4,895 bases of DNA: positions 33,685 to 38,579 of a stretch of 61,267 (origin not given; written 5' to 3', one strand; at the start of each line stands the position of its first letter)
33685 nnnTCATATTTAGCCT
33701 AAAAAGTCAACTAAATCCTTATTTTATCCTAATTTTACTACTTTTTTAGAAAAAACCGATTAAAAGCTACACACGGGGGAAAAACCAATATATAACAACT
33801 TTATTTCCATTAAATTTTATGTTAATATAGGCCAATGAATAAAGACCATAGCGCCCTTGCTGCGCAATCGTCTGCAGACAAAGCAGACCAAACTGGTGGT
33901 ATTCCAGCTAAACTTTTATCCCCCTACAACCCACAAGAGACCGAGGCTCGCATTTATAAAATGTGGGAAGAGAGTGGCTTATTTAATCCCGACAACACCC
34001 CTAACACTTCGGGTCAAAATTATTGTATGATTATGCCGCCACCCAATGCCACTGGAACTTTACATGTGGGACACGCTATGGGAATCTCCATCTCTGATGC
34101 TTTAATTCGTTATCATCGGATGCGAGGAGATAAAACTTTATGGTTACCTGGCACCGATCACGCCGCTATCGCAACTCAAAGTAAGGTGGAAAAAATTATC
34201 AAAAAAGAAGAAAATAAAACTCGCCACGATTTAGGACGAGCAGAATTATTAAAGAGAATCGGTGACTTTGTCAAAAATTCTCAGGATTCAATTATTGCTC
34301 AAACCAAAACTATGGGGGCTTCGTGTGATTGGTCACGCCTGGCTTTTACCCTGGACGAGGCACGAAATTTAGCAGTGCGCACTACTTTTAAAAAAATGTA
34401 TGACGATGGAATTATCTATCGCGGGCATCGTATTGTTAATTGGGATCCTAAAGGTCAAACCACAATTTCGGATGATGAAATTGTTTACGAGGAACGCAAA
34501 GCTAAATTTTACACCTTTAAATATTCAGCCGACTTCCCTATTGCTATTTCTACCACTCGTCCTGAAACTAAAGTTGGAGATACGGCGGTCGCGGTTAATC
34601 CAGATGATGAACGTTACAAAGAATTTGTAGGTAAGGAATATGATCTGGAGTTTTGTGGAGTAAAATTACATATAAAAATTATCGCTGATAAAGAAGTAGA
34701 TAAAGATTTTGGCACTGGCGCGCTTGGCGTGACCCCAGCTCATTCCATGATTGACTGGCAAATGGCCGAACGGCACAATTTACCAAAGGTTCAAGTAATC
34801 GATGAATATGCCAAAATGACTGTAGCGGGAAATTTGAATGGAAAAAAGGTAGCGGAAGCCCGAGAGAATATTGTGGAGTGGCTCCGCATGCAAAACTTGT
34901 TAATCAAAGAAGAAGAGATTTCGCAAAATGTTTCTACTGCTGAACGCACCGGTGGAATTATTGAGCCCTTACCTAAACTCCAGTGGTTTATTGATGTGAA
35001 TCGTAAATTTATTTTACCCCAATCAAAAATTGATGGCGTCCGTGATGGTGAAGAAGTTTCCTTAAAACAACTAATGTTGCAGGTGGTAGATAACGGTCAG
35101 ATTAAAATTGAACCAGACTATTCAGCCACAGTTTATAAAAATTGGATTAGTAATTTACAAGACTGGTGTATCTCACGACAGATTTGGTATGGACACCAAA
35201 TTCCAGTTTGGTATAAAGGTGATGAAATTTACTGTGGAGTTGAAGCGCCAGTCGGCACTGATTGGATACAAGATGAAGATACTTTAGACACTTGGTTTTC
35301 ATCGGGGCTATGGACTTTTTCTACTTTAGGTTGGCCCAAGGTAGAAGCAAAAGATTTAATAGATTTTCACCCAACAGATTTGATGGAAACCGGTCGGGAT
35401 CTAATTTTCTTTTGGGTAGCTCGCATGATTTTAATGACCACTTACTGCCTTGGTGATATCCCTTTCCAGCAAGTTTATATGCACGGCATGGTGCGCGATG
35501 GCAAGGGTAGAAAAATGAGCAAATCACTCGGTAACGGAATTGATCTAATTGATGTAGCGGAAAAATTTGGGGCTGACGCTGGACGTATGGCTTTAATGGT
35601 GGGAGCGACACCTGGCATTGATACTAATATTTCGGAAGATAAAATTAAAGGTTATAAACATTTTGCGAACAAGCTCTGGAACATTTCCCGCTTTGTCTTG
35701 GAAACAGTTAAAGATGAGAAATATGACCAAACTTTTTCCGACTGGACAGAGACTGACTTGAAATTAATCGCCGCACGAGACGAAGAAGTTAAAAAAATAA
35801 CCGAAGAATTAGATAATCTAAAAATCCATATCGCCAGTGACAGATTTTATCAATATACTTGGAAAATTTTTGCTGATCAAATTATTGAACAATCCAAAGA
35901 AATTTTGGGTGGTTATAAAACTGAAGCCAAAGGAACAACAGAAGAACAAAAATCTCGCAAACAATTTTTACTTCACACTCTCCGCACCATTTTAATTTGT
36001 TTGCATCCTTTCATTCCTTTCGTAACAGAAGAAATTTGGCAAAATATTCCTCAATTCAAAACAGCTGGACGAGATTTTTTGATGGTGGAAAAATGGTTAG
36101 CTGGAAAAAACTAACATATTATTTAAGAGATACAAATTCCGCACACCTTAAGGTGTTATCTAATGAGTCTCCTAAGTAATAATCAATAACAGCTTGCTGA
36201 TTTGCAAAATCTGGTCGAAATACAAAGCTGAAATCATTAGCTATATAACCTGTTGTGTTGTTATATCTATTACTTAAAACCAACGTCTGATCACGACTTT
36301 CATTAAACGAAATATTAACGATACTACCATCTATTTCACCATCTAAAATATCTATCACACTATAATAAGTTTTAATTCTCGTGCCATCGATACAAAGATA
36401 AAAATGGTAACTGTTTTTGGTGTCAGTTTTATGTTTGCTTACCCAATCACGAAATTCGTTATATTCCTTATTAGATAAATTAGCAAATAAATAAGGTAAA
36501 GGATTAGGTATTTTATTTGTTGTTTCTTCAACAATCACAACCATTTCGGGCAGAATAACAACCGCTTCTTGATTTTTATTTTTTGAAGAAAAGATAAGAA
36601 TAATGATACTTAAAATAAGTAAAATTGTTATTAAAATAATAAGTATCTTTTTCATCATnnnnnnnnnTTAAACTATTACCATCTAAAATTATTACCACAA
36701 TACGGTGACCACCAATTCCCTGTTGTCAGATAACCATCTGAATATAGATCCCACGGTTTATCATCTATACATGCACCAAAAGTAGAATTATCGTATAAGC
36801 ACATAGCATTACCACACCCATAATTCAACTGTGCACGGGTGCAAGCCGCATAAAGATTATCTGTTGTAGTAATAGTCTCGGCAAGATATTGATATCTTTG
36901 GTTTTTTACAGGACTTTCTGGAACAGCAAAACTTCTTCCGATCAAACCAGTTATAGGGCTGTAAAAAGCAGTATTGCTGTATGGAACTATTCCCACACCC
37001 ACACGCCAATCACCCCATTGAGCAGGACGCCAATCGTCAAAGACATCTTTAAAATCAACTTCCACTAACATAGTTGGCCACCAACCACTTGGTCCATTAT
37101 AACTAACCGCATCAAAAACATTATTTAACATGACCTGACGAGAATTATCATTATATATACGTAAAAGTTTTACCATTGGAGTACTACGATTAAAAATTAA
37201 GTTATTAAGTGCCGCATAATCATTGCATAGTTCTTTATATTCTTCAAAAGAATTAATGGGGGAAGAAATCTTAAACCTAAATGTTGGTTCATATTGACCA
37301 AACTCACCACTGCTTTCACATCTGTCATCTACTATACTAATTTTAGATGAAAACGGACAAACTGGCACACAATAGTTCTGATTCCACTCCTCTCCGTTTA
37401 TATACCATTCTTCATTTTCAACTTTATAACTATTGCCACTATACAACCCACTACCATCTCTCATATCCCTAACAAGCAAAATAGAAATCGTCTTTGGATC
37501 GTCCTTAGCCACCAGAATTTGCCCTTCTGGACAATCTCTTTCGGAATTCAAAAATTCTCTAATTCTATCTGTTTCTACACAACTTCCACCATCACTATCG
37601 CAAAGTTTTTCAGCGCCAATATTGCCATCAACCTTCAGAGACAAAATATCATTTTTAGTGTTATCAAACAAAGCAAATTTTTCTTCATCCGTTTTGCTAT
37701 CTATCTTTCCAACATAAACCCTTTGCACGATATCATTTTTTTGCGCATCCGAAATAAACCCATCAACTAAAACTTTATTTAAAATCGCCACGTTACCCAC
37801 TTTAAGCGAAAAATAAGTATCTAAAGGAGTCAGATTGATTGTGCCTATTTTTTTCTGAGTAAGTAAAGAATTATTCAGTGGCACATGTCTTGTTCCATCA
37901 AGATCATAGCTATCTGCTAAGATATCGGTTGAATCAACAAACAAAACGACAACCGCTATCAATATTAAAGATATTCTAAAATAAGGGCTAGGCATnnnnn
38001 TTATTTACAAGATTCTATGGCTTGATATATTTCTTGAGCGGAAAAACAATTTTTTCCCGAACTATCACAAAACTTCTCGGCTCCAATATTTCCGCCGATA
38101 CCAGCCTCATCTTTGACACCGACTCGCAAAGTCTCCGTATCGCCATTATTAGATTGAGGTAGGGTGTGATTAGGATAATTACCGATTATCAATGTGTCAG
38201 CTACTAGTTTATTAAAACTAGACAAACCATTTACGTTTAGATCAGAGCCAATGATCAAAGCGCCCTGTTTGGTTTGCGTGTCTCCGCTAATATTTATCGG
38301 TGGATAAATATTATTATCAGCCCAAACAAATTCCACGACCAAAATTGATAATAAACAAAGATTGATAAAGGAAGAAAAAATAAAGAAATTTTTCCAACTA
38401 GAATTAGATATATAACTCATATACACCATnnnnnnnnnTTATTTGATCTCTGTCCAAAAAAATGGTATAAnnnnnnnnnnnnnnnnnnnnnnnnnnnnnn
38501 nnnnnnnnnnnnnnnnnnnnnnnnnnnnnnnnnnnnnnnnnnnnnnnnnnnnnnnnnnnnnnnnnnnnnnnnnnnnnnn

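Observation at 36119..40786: Five-gene operon of uncharacterised envelope proteins: a candidate novel cell-surface or defence module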

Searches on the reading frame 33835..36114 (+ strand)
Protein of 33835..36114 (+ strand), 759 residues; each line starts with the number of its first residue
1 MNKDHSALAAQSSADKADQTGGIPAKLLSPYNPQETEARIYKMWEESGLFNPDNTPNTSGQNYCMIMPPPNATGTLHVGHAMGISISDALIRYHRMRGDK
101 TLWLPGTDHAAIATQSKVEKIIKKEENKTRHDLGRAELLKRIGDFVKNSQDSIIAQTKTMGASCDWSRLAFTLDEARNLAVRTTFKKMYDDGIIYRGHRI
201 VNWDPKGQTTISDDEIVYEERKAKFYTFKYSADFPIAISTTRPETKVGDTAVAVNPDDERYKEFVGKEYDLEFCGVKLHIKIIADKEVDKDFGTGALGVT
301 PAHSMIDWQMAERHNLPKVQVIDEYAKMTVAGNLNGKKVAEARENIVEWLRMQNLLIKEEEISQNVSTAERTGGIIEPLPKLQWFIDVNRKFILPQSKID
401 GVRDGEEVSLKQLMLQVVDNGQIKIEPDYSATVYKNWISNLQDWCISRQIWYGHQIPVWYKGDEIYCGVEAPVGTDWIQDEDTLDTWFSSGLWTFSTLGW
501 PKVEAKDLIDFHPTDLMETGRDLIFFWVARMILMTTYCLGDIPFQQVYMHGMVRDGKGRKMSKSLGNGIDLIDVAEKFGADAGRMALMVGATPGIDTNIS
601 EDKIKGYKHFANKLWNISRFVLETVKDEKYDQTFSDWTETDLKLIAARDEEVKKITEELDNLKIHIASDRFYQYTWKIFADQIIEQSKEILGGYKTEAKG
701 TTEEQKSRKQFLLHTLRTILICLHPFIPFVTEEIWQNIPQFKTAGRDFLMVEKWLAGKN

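Call 74: search_solved_structures(query=window:33835-36114:+, max_evalue=1e-10)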
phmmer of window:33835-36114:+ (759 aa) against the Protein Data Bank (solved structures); distinct sequences matched with E-value up to 1e-10: 50.
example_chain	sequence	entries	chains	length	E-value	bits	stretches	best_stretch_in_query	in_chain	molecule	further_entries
1gax_A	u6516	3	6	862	1.3e-149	503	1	30-754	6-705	VALYL-TRNA SYNTHETASE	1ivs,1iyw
1ile_A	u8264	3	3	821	2e-45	158.6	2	483-740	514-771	ISOLEUCYL-TRNA SYNTHETASE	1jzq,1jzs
8c9d_A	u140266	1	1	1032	2.9e-42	148.1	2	480-739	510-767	Isoleucine--tRNA ligase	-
8c8v_A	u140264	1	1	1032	6.4e-42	147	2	480-739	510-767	Isoleucine--tRNA ligase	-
8c8u_A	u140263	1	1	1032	6.4e-42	147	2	480-739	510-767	Isoleucine--tRNA ligase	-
8c9e_A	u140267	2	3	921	5.1e-40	140.7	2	477-741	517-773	Isoleucine--tRNA ligase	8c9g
8c8w_A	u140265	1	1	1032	2.3e-39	138.5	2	480-739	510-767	Isoleucine--tRNA ligase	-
1ffy_A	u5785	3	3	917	1.7e-38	135.6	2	37-261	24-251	ISOLEUCYL-TRNA SYNTHETASE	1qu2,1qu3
8c9f_A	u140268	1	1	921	1.6e-37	132.4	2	477-741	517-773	Isoleucine--tRNA ligase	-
6ldk_A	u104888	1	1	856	3.8e-31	111.3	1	481-740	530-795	Isoleucine--tRNA ligase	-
9w01_B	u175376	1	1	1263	1.1e-28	103.2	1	482-739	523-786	Isoleucine--tRNA ligase, cytoplasmic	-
8wni_A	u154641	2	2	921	2.4e-27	98.8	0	35-224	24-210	Isoleucine--tRNA ligase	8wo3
8wnf_A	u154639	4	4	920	2.4e-27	98.8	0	35-224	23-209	Isoleucine--tRNA ligase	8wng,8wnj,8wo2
1wka_A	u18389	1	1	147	2e-25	92.4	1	223-361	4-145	Valyl-tRNA synthetase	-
1wk9_A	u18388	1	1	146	2.7e-25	92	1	223-361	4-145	Valyl-tRNA synthetase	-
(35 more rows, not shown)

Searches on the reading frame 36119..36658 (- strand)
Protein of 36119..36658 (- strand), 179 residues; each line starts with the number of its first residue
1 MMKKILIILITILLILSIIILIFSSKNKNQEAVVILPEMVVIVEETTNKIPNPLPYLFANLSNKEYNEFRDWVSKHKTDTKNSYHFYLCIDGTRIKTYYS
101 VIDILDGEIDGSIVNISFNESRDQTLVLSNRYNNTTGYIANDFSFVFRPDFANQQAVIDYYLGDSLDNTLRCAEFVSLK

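Call 3: search_protein_families(library=pfam, proteins=[window:36119-36658:-], max_evalue=1)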
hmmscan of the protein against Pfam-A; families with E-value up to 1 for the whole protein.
window:36119-36658:- (179 aa): 3 families
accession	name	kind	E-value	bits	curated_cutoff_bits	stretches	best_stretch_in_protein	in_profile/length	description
PF19885.4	DUF6358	-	0.037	14.7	28.4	1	1-39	1-40/61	Family of unknown function (DUF6358)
PF09716.15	ETRAMP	-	0.14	12.6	29.1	1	4-82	2-53/81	Malarial early transcribed membrane protein (ETRAMP)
PF11683.13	DUF3278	-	0.61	10.6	26.6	1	3-36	35-70/130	Protein of unknown function (DUF3278)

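Call 4: search_protein_families(library=ncbifam, proteins=[window:36119-36658:-], max_evalue=1)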
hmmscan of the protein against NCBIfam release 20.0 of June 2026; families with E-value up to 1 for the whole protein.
window:36119-36658:- (179 aa): 6 families
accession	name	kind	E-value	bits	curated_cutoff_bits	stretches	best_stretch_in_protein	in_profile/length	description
NF041428.1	TrsH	subfamily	0.0054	16.8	150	1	2-80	1-76/149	TrsH/TraH family protein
TIGR04454.1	Lepto_4Cys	hypoth_equivalog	0.048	14.1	35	1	2-47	1-45/92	TIGR04454 family lipoprotein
NF046012.1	adhes_ESA_00282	equivalog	0.051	13.3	100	1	2-35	1-34/167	ESA_00282 family adhesion-associated protein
NF053514.2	JUQZ_fam_ocin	equivalog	0.057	13.7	40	1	2-41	1-40/107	BLB8/JUQZ-1 family protein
NF002337.0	PRK01294.1-5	equivalog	0.065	12.4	340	1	2-81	1-79/286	lipase secretion chaperone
NF004487.0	PRK05815.3-5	equivalog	0.13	11.6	224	1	6-45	30-72/269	F0F1 ATP synthase subunit A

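Call 5: search_protein_families(library=padloc, proteins=[window:36119-36658:-], max_evalue=1)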
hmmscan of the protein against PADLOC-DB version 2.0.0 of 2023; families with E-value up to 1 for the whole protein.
window:36119-36658:- (179 aa): 0 families

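Call 46: search_protein_families(library=phrogs, proteins=[window:36119-36658:-], max_evalue=0.1)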
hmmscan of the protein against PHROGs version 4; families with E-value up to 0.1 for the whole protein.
window:36119-36658:- (179 aa): 1 family
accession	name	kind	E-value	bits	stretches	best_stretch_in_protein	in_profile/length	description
phrog_2682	-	unknown function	0.061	15.2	0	2-31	1-29/52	-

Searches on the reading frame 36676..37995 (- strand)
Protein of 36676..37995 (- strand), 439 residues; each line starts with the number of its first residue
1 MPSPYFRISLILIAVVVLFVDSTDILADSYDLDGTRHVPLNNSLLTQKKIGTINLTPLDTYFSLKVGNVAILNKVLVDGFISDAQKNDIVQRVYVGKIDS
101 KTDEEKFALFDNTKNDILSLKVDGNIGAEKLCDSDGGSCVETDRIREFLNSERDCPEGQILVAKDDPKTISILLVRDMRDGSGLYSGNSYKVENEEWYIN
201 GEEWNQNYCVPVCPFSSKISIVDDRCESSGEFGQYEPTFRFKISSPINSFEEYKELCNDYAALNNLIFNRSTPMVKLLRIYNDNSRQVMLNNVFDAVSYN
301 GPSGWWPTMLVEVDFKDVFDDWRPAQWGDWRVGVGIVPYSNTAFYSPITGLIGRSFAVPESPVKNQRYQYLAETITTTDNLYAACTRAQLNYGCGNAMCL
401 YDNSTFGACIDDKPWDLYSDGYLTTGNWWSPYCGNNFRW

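Call 3: search_protein_families(library=pfam, proteins=[window:36676-37995:-], max_evalue=1)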
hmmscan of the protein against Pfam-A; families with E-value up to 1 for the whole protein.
window:36676-37995:- (439 aa): 0 families

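Call 4: search_protein_families(library=ncbifam, proteins=[window:36676-37995:-], max_evalue=1)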
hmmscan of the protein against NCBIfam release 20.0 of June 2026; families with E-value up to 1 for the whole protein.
window:36676-37995:- (439 aa): 0 families

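Call 5: search_protein_families(library=padloc, proteins=[window:36676-37995:-], max_evalue=1)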
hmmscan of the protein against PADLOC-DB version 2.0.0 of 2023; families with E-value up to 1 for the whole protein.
window:36676-37995:- (439 aa): 0 families

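Call 29: find_homologous_proteins(query=window:36676-37995:-)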
Query window:36676-37995:- (439 aa): 1 proteins with E <= 0.001 among 2847 candidates.
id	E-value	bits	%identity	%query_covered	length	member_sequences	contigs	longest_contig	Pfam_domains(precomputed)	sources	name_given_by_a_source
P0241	0.0e+0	1030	100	100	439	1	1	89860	-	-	-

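Call 46: search_protein_families(library=phrogs, proteins=[window:36676-37995:-], max_evalue=0.1)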
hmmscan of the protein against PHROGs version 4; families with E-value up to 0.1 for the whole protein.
window:36676-37995:- (439 aa): 0 families

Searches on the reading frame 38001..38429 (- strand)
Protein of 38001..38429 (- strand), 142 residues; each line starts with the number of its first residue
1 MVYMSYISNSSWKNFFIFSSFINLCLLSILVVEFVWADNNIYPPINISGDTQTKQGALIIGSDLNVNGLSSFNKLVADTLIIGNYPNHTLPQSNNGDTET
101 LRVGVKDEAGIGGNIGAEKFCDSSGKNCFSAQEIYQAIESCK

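Call 3: search_protein_families(library=pfam, proteins=[window:38001-38429:-], max_evalue=1)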
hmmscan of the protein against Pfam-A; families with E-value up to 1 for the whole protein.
window:38001-38429:- (142 aa): 1 family
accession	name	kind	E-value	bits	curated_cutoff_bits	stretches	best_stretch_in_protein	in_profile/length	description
PF21742.2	DUF6868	-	0.07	14.3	27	1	10-42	4-36/80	Family of unknown function (DUF6868)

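Call 4: search_protein_families(library=ncbifam, proteins=[window:38001-38429:-], max_evalue=1)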
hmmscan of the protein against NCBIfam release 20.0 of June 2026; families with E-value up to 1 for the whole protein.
window:38001-38429:- (142 aa): 0 families

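Call 5: search_protein_families(library=padloc, proteins=[window:38001-38429:-], max_evalue=1)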
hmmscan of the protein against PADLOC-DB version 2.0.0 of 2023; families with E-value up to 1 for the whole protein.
window:38001-38429:- (142 aa): 0 families

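Call 46: search_protein_families(library=phrogs, proteins=[window:38001-38429:-], max_evalue=0.1)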
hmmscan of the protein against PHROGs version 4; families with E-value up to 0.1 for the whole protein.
window:38001-38429:- (142 aa): 1 family
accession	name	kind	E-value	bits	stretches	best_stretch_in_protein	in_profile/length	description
phrog_16634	-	unknown function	0.00078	20.6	1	15-42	13-40/47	-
